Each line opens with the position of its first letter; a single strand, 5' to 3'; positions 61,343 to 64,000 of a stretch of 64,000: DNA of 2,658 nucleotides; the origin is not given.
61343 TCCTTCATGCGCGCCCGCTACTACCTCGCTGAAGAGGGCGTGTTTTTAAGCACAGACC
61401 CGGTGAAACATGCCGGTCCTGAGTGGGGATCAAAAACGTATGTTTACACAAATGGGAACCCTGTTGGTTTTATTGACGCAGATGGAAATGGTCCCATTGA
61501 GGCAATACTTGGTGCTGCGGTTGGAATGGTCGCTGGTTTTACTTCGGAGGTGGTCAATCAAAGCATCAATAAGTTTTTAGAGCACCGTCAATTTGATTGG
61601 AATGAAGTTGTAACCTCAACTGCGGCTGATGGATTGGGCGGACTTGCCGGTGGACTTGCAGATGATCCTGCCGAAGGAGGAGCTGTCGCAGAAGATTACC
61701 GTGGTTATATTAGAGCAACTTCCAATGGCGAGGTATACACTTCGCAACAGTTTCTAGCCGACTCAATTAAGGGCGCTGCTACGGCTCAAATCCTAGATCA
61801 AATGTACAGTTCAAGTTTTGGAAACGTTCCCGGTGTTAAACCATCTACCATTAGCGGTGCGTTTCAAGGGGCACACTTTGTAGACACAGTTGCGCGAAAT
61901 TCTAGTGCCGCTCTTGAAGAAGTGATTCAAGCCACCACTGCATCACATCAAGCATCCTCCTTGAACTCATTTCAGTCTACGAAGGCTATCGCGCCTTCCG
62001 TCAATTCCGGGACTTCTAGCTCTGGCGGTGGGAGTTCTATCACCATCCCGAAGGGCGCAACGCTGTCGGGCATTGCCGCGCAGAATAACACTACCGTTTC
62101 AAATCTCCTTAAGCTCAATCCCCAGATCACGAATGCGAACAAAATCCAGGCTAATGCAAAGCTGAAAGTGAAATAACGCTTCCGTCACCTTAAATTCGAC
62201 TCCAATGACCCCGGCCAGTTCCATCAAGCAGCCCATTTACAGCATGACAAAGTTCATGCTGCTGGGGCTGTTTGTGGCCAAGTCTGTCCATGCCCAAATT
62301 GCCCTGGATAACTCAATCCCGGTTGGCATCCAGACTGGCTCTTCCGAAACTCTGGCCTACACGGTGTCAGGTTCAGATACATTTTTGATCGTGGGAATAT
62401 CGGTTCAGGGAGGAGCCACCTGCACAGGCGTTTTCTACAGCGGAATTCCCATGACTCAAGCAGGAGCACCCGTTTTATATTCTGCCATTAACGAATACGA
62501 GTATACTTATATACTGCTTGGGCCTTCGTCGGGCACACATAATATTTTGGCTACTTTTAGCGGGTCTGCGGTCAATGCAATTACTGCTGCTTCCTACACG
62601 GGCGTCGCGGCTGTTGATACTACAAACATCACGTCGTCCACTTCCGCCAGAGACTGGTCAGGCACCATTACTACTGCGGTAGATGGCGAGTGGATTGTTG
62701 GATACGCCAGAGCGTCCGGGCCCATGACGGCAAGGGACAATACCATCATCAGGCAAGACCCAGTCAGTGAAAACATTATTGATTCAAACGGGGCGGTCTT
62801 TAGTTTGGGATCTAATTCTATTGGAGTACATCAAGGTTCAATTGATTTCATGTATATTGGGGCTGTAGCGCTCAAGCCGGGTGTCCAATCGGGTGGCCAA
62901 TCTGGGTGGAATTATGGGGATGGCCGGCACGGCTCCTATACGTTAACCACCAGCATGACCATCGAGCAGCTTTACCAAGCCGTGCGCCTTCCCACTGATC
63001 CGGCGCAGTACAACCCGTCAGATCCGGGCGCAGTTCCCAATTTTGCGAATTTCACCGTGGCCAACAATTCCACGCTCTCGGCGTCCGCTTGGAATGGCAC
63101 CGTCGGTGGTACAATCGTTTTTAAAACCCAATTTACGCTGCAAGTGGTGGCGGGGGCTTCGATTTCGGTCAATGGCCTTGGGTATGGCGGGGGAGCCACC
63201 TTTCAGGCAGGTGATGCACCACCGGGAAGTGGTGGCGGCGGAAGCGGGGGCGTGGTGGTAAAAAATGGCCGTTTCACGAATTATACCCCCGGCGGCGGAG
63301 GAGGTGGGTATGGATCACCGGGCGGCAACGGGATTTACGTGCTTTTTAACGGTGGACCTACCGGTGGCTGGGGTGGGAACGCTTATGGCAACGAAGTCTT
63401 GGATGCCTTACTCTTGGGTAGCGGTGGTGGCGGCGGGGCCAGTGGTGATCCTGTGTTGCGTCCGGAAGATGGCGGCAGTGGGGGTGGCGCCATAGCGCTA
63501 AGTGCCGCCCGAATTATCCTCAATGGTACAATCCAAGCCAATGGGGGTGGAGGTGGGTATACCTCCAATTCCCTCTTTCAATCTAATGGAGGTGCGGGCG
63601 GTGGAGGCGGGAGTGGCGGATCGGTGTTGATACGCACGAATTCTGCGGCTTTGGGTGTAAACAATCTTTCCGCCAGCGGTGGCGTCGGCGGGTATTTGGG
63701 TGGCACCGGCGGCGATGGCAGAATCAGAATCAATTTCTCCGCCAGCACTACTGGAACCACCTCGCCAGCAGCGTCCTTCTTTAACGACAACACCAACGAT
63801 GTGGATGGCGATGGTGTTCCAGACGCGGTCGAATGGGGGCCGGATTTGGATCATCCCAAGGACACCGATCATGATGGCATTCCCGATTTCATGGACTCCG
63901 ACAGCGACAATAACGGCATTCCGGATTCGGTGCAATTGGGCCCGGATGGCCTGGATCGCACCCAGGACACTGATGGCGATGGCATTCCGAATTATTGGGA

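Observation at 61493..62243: RHS tip has glycine-zipper-like hydrophobic segments and no adjacent immunity ORF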

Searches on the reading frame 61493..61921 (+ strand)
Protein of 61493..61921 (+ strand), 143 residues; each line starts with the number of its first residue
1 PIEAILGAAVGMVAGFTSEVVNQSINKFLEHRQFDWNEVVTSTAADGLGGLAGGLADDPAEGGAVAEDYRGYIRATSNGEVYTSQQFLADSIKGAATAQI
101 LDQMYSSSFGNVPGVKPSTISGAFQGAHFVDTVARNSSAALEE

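Call 23: find_homologous_proteins(query=A2, max_evalue=0.001)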
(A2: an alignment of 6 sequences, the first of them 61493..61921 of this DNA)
Query A2 (6 sequences): 8000 candidates shared short words with the query, none scored E <= 0.001.

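Call 24: search_protein_families(library=pfam, alignment_id=A2, max_evalue=10)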
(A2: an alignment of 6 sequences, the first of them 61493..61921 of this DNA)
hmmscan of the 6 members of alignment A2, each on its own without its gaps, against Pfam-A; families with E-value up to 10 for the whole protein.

A. member 1, window:61493-61921:+ (143 aa): 0 families

B. families by the number of members that match (of 6 scanned): 2 families
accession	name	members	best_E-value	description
PF18702.7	DUF5642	1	0.073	Domain of unknown function (DUF5642)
PF00153.32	Mito_carr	1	0.33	Mitochondrial carrier protein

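Call 42: find_related_loci(query=A3, collection=genome_contigs, flank=10000)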
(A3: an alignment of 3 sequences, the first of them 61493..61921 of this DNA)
Query A3 (143 aa) in genome_contigs; peptide patterns used: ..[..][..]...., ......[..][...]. (x = any residue, [..] = any of these).
600 stretches matched a pattern, but none encodes a relative of the query by tblastn (E <= 1e-3).

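Call 43: find_related_loci(query=A3, collection=metagenome_contigs, flank=10000)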
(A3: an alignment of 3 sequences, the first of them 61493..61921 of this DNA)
Query A3 (143 aa) in metagenome_contigs; peptide patterns used: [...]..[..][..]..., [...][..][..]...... (x = any residue, [..] = any of these).
600 stretches matched a pattern, but none encodes a relative of the query by tblastn (E <= 1e-3).

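Call 55: search_solved_structures(query=A2, max_evalue=10)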
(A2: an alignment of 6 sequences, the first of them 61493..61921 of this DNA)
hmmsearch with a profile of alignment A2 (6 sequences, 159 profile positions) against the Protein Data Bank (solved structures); distinct sequences matched with E-value up to 10: 4.
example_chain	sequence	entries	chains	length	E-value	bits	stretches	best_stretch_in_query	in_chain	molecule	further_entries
5zi2_A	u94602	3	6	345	0.0024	21.1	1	83-147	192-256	Malate dehydrogenase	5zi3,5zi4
5h7c_A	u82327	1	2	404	0.0044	20.2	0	133-156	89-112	Immunoglobulin G-binding protein A, DHR14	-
5cwh_A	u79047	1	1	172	0.16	15.1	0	133-156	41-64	Designed helical repeat protein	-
5h78_A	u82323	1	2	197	0.24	14.6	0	133-156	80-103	cAMP-dependent protein kinase type II-alpha regulatory subunit,DHR14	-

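Call 56: search_protein_families(library=phrogs, alignment_id=A2, max_evalue=1)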
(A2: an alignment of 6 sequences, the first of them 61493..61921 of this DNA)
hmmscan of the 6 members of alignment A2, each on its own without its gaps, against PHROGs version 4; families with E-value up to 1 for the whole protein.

A. member 1, window:61493-61921:+ (143 aa): 2 families
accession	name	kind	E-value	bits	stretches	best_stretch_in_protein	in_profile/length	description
phrog_198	-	lysis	0.016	16.1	1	97-139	10-50/125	holin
phrog_20245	-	unknown function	0.43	11.8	1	63-101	25-67/76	-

B. families by the number of members that match (of 6 scanned): 5 families
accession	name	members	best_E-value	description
phrog_198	-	1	0.016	holin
phrog_18745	-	1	0.061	-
phrog_4758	-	1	0.1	terminase large subunit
phrog_20245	-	1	0.43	-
phrog_14537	-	1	0.96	-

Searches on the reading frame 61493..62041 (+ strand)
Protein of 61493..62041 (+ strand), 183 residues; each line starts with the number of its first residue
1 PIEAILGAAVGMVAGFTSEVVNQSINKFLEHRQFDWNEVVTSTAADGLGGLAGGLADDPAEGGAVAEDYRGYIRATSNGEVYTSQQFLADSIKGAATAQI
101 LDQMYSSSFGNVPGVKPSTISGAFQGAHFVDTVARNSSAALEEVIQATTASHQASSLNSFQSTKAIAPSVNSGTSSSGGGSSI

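Call 12: search_protein_families(library=pfam, proteins=[window:61493-62041:+], max_evalue=10)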
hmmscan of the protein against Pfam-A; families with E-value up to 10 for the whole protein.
window:61493-62041:+ (183 aa): 0 families

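Call 19: search_protein_representatives(protein=window:61493-62041:+)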
Query: 183 residues. Proteins with E-value up to 0.001 (for the whole library): 6; up to 1e-10: 3; up to 1e-30: 1. The best 6 are listed.
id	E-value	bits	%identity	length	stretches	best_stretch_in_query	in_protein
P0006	2.8e-107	372.1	100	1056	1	1-183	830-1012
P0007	7.4e-25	104.2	44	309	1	3-182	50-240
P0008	9.6e-23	97.3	51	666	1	4-181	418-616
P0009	2.0e-10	57.2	36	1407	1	4-152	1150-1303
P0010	1.8e-07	47.6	32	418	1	4-155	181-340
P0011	2.1e-06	44.2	35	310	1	3-159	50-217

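Call 25: find_encoding_contigs(protein=P0009, flank=6000)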
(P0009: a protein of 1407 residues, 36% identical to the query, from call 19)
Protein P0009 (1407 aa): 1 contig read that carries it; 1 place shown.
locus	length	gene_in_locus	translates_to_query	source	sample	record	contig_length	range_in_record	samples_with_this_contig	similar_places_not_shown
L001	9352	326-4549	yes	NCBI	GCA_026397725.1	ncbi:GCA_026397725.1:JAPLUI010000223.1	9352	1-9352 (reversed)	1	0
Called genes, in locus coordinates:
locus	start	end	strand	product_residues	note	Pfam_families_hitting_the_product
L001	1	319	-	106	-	?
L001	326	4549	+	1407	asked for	PF05593:RHS_repeat (weak), PF25023:TEN_YD-shell (weak), PF05593:RHS_repeat (weak), PF25023:TEN_YD-shell, PF05593:RHS_repeat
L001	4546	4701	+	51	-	-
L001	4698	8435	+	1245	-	PF03781:FGE-sulfatase, PF18998:Flg_new_2, PF18884:TSP3_bac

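Call 26: find_encoding_contigs(protein=P0006, flank=10000)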
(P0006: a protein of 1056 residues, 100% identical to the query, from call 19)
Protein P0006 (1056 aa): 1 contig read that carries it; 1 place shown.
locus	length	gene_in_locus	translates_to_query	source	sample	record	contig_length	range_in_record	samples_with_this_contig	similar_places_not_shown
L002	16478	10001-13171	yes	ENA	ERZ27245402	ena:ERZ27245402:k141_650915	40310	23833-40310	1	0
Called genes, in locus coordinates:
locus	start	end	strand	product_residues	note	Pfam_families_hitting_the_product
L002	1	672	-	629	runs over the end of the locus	-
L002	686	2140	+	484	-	PF00072:Response_reg, PF25601:AAA_lid_14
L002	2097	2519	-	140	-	PF06170:DUF983 (weak)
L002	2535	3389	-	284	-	-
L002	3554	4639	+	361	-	PF02463:SMC_N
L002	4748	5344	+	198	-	PF02075:RuvC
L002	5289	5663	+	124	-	-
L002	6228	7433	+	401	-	-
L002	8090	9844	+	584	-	PF13385:Laminin_G_3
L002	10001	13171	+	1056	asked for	PF05593:RHS_repeat, PF25023:TEN_YD-shell, PF05593:RHS_repeat, PF25023:TEN_YD-shell (weak), PF01476:LysM (weak)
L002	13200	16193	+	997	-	PF03495:Binary_toxB (faint), PF18884:TSP3_bac (faint)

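Call 27: find_encoding_contigs(protein=P0008, flank=8000)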
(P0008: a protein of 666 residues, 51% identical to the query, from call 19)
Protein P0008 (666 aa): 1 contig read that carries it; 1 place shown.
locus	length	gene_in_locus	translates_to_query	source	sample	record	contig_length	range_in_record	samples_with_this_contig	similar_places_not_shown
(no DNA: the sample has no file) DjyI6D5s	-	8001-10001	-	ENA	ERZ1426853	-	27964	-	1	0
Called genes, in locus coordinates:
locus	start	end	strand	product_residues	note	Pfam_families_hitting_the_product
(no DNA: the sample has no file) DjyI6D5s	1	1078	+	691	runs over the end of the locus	PF20442:BrxL_N, PF13337:BrxL_ATPase, PF05362:Lon_C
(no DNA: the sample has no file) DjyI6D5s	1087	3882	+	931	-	-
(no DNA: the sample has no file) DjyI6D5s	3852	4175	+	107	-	-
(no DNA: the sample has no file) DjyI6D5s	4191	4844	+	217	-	-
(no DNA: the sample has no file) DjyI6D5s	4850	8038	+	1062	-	PF13385:Laminin_G_3, PF25023:TEN_YD-shell (weak), PF05593:RHS_repeat, PF25023:TEN_YD-shell (weak), PF05593:RHS_repeat (weak)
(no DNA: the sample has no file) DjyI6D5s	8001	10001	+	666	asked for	PF05593:RHS_repeat, PF25023:TEN_YD-shell (weak), PF05593:RHS_repeat (weak)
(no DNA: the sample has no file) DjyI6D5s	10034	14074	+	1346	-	PF13385:Laminin_G_3, PF13927:Ig_3, PF18884:TSP3_bac (weak), PF00059:Lectin_C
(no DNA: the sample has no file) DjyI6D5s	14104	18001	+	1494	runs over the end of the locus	PF18884:TSP3_bac (weak)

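Call 28: find_encoding_contigs(protein=P0007, flank=8000)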
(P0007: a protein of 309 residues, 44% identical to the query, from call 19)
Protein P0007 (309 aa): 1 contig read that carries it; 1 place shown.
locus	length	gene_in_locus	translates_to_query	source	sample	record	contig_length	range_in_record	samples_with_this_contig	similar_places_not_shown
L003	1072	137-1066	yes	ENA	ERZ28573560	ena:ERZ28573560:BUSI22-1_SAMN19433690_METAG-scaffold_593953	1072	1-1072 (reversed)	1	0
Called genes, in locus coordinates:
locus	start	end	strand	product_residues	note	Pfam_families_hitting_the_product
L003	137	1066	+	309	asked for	PF01476:LysM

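Call 29: find_encoding_contigs(protein=P0010, flank=8000)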
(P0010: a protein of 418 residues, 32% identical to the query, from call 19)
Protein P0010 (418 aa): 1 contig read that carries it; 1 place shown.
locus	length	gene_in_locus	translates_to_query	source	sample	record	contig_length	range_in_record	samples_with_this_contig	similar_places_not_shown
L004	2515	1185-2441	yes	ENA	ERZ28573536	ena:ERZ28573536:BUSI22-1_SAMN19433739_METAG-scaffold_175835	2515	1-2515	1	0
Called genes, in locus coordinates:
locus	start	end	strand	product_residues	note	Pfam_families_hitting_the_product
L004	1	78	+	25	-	?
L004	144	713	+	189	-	PF05593:RHS_repeat (faint), PF25023:TEN_YD-shell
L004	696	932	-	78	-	-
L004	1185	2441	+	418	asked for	-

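Call 30: find_encoding_contigs(protein=P0011, flank=8000)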
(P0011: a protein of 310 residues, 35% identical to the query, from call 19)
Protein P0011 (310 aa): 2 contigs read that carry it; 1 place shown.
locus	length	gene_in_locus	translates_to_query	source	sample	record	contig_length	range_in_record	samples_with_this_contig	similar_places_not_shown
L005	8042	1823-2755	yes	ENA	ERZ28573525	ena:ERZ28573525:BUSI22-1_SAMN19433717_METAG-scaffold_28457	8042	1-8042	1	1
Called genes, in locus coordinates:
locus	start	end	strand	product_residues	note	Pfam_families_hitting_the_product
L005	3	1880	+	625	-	?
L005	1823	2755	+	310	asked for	PF01476:LysM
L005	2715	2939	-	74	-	-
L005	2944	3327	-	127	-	PF01850:PIN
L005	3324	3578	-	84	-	PF02604:PhdYeFM_antitox (weak)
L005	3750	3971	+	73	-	-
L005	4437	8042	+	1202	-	?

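Call 50: search_protein_families(library=pfam, proteins=[L002:13200-16190:+, L001:4698-8432:+, L005:4437-8042:+], max_evalue=0.01)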
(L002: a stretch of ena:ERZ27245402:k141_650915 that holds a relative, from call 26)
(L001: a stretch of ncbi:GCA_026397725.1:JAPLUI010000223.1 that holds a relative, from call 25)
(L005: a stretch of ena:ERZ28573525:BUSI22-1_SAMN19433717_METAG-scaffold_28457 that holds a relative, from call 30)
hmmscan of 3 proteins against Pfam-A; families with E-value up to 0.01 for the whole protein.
L002:13200-16190:+ (997 aa): 4 families
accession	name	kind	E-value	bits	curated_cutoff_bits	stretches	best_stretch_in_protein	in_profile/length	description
PF18884.5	TSP3_bac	-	1e-12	48.1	25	3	588-609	1-22/22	Bacterial TSP3 repeat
PF03495.19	Binary_toxB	-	3.2e-07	30.9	25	1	660-725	2-65/78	Clostridial binary toxin B/anthrax toxin PA Ca-binding domain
PF13927.12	Ig_3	-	4.5e-05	24.3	30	1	769-840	2-70/78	Immunoglobulin domain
PF20615.3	DUF6802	-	0.0043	17.4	27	0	630-672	28-70/102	Family of unknown function (DUF6802)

L001:4698-8432:+ (1245 aa): 4 families
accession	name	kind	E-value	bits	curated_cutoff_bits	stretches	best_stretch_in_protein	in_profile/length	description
PF03781.23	FGE-sulfatase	-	4.1e-99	331.8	23.3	2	126-396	7-255/255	Sulfatase-modifying factor enzyme 1-like domain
PF18884.5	TSP3_bac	-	1.8e-20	72.9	25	3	785-805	1-21/22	Bacterial TSP3 repeat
PF18998.6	Flg_new_2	-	2e-17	63.3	23.6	1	695-758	2-70/73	Divergent InlB B-repeat domain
PF15531.11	Ntox27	-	0.00011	22.6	24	0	390-455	37-102/130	Bacterial toxin 27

L005:4437-8042:+ (1202 aa): 3 families
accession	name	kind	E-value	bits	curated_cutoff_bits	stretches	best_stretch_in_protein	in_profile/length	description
PF13385.13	Laminin_G_3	-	1.2e-49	168.7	27.6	2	204-353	12-147/151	Concanavalin A-like lectin/glucanases superfamily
PF18884.5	TSP3_bac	-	8.3e-12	45.2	25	1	1035-1055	1-21/22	Bacterial TSP3 repeat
PF02973.23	Sialidase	-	0.0015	18.5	26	0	287-352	109-177/189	Sialidase, N-terminal domain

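Call 94: search_dna_similar(query=window:61493-62041:+, collection=plasmids, mode=protein, max_evalue=0.001, max_rows=5)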
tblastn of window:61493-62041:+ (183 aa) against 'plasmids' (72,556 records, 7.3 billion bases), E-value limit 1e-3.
No match.

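Call 95: search_dna_similar(query=window:61493-62041:+, collection=phages, mode=protein, max_evalue=0.001, max_rows=5)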
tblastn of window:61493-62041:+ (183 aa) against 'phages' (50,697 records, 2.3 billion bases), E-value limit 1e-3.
No match.

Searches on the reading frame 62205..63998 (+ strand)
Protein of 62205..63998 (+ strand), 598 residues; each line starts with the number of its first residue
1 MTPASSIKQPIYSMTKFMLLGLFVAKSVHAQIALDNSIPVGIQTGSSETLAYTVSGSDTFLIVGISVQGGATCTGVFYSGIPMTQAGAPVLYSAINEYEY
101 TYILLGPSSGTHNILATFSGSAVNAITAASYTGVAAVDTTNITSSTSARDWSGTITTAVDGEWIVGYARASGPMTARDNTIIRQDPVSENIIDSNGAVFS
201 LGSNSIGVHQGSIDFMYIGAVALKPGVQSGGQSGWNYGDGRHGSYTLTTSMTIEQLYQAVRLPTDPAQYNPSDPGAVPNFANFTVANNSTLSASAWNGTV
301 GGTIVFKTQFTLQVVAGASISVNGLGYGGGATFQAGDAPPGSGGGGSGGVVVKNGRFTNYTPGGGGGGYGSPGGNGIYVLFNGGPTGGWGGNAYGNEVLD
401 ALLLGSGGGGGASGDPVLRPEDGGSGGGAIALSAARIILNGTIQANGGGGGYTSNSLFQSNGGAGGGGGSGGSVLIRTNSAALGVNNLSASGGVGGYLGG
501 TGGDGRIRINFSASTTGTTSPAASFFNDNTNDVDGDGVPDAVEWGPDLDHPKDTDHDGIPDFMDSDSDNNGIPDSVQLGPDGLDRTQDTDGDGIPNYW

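Call 5: search_protein_families(library=pfam, proteins=[window:62205-63998:+], max_evalue=1)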
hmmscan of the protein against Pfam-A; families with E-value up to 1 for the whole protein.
window:62205-63998:+ (598 aa): 2 families
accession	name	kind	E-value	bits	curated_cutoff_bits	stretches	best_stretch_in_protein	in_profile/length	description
PF02412.23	TSP_3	-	0.0015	18.7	25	1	552-575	1-24/36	Thrombospondin type 3 repeat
PF18884.5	TSP3_bac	-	0.034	14.5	25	0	588-597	1-10/22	Bacterial TSP3 repeat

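Call 6: search_protein_families(library=ncbifam, proteins=[window:62205-63998:+], max_evalue=1)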
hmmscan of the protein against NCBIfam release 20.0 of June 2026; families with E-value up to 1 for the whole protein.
window:62205-63998:+ (598 aa): 3 families
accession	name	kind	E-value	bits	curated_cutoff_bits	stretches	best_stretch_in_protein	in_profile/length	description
NF047640.1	gliding_AgmC_N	equivalog_domain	6.8e-11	41.7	275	2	277-334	141-196/412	adventurous gliding motility protein AgmC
NF053691.1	BamM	equivalog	0.3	10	315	0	546-572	259-285/376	BamM family beta-barrel-assembly machinery protein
NF047638.1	throspo3_MtsC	equivalog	0.89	8.4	350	1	528-593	191-259/428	cell-cell cohesion MYXO-CTERM protein MtsC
